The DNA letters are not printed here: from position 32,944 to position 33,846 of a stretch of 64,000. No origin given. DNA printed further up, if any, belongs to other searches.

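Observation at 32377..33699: Unusual architecture: three ~55-aa helical repeats with a D-[DP]-x-SGL motif followed by a C-terminal 2-TM module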

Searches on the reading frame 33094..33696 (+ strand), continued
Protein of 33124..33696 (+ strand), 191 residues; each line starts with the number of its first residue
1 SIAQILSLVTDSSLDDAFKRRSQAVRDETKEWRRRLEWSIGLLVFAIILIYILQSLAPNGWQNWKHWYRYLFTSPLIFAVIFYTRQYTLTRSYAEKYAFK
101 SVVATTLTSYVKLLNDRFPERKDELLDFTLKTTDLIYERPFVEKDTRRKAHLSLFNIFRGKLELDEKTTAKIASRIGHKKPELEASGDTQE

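Call 66: search_protein_families(library=pfam, proteins=[L085:2557-4317:+, L085:4588-5238:+, L086:1522-2541:+, L086:3124-4530:+, L081:5512-7029:-, L087:450-2048:-, L084:1036-2394:-, L088:1872-2630:+, L088:4371-5387:+, L081:4804-5517:+], max_evalue=0.0001)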
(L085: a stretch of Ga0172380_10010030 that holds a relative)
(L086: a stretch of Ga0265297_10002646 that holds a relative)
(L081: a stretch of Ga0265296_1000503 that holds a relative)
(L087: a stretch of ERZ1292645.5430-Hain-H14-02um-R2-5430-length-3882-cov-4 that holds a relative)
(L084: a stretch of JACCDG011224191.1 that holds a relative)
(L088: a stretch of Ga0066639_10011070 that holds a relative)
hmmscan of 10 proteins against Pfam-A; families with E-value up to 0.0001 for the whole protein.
L085:2557-4317:+ (587 aa): 1 family
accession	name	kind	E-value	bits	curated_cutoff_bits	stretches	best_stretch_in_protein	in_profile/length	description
PF04909.20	Amidohydro_2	-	7.3e-05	23.1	26.4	0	301-478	125-287/289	Amidohydrolase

L085:4588-5238:+ (217 aa): 0 families

L086:1522-2541:+ (340 aa): 1 family
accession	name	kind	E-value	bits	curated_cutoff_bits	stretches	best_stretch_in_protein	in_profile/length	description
PF00579.31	tRNA-synt_1b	-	6.4e-71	239.5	21.1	1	8-294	5-291/292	tRNA synthetases class I (W and Y)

L086:3124-4530:+ (469 aa): 2 families
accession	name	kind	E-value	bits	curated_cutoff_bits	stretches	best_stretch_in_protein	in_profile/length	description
PF02397.22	Bac_transf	-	2.2e-58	197.2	27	1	265-463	1-178/179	Bacterial sugar transferase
PF13727.12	CoA_binding_3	-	4.7e-06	27.2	25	1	68-175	3-107/175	CoA-binding domain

L081:5512-7029:- (505 aa): 8 families
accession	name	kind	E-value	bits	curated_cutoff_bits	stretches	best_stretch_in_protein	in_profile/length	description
PF01555.25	N6_N4_Mtase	-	1.4e-34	120.4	26.7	1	239-493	2-221/221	DNA methylase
PF00717.28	Peptidase_S24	-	8.1e-29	100.1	23.3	1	74-189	1-115/116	Peptidase S24-like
PF01726.22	LexA_DNA_bind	-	9.7e-15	54.5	23.7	1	1-60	4-64/65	LexA DNA binding domain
PF02086.21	MethyltransfD12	-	3.3e-07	30.7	22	0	445-500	11-68/253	D12 class N6 adenine-specific DNA methyltransferase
PF13412.12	HTH_24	-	3.5e-07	30.1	21.9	1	3-52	3-47/48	Winged helix-turn-helix DNA-binding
PF13545.12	HTH_Crp_2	-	4.1e-06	27.1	27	1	22-71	22-68/70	Crp-like helix-turn-helix domain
PF21984.2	DnaD_N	-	1.3e-05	25.8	27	1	2-61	15-74/101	DnaD N-terminal domain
PF09339.16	HTH_IclR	-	2.4e-05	24.4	22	1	24-54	20-50/52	IclR helix-turn-helix domain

L087:450-2048:- (532 aa): 3 families
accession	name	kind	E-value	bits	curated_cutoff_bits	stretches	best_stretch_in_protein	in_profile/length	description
PF01555.25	N6_N4_Mtase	-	6.6e-53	180.4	26.7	1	259-484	1-220/221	DNA methylase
PF00717.28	Peptidase_S24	-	5e-30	104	23.3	1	81-196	1-115/116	Peptidase S24-like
PF01726.22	LexA_DNA_bind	-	1.9e-09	37.6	23.7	1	3-62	2-62/65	LexA DNA binding domain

L084:1036-2394:- (452 aa): 4 families
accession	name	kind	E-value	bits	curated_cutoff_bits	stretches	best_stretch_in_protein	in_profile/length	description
PF01555.25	N6_N4_Mtase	-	1.2e-41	143.6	26.7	1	225-438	1-219/221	DNA methylase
PF00717.28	Peptidase_S24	-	1.9e-28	98.9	23.3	1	78-187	4-116/116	Peptidase S24-like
PF01726.22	LexA_DNA_bind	-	4.5e-15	55.6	23.7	1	2-61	5-64/65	LexA DNA binding domain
PF08241.18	Methyltransf_11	-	6e-05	24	21.2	0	408-446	4-42/95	Methyltransferase domain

L088:1872-2630:+ (253 aa): 1 family
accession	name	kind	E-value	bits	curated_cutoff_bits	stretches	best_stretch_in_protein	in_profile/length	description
PF11463.14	R-HINP1I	-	1.5e-87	292.8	25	1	44-251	1-208/208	R.HinP1I restriction endonuclease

L088:4371-5387:+ (339 aa): 1 family
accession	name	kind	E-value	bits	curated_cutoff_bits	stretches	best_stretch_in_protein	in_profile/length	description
PF13310.11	Virulence_RhuM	-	2.2e-104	348.7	33.7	1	70-321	1-249/252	Virulence protein RhuM family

L081:4804-5517:+ (238 aa): 1 family
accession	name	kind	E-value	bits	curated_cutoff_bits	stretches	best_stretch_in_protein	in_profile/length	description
PF09573.16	RE_TaqI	-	9.8e-30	104.1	26.1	1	14-222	3-218/229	TaqI restriction endonuclease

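Call 75: find_related_loci(query=A6, collection=viral_contigs, flank=6000)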
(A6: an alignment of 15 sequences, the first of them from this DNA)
Query A6 (175 aa) in viral_contigs; peptide patterns used: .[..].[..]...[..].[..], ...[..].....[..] (x = any residue, [..] = any of these).
32 stretches matched a pattern, but none encodes a relative of the query by tblastn (E <= 1e-3).

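Call 83: search_protein_families(library=pfam, proteins=[L092:6849-7379:+, L094:9651-10166:+, L095:1999-3141:+, L095:4524-6953:+, L104:5451-6182:+, L104:9085-9621:+, L105:2566-3420:+, L108:3649-5091:+, L109:1593-3065:+, L095:20-1912:+], max_evalue=0.0001)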
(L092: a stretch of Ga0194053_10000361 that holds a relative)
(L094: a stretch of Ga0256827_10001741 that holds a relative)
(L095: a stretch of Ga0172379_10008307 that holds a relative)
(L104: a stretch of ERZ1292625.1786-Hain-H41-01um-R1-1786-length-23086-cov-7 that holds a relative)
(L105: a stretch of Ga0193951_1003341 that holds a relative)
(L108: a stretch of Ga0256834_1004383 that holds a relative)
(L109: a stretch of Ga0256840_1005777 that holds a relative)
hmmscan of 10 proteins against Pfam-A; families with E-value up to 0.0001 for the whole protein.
L092:6849-7379:+ (177 aa): 0 families

L094:9651-10166:+ (172 aa): 0 families

L095:1999-3141:+ (381 aa): 2 families
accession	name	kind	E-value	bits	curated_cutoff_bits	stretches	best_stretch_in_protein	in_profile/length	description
PF13784.11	Fic_N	-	6e-20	71.5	26.7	1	38-117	2-81/82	Fic/DOC family N-terminal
PF02661.23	Fic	-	5e-19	69.4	24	1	129-230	4-93/93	Fic/DOC family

L095:4524-6953:+ (810 aa): 4 families
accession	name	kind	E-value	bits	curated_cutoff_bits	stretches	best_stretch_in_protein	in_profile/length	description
PF02384.22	N6_Mtase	-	5.7e-55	187.3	20.4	1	143-457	4-307/311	N-6 DNA Methylase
PF01420.25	Methylase_S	-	5.2e-53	180.1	22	2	624-781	3-151/168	Type I restriction modification DNA specificity domain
PF07669.17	Eco57I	-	3.3e-06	27.7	25.3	1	239-346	69-156/171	Eco57I restriction-modification methylase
PF01170.24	UPF0020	-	1.8e-05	25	22.3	1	175-282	20-131/197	RMKL-like, methyltransferase domain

L104:5451-6182:+ (244 aa): 2 families
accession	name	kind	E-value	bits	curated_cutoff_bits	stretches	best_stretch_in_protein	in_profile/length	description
PF18912.6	DZR_2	-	1.4e-10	41.3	27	1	12-68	2-56/56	Double zinc ribbon domain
PF00156.33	Pribosyltran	-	2.4e-08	33.9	26.3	1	170-242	62-124/158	Phosphoribosyl transferase domain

L104:9085-9621:+ (179 aa): 1 family
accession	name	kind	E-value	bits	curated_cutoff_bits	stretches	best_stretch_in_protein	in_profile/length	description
PF02600.21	DsbB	-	2.8e-12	47.7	22.1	1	50-163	7-138/148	Disulfide bond formation protein DsbB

L105:2566-3420:+ (285 aa): 0 families

L108:3649-5091:+ (481 aa): 1 family
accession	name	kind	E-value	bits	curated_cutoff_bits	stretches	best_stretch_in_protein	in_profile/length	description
PF16286.10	DUF4932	-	7.2e-10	39.2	28.7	1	39-358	3-330/332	Domain of unknown function (DUF4932)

L109:1593-3065:+ (491 aa): 3 families
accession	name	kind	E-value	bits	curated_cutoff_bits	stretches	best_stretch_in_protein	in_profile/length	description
PF03235.19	GmrSD_N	-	3.8e-17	63.5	33.2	1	47-196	8-198/199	GmrSD restriction endonuclease, N-terminal domain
PF01844.29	HNH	-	1.4e-06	28.7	21.4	1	433-486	1-47/47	HNH endonuclease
PF14279.12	HNH_5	-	4.1e-06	27.1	27.5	1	451-489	11-49/56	HNH endonuclease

L095:20-1912:+ (631 aa): 3 families
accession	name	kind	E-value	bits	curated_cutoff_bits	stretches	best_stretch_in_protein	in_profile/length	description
PF04851.21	ResIII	-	1.1e-28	100.7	22.5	1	1-127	30-163/164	Type III restriction enzyme, res subunit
PF18766.7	SWI2_SNF2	-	5.7e-13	49.5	26.7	1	3-129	27-158/221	SWI2/SNF2 ATPase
PF00270.35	DEAD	-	3.2e-10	40.4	26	1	1-131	21-165/167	DEAD/DEAH box helicase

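Call 89: search_solved_structures(query=A3, max_evalue=1)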
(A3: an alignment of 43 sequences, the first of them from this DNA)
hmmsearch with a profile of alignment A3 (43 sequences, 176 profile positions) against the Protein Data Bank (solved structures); distinct sequences matched with E-value up to 1: 1.
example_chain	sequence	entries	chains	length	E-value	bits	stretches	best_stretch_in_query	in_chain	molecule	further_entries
4rng_A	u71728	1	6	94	0.82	12.2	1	13-98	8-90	MtN3/saliva family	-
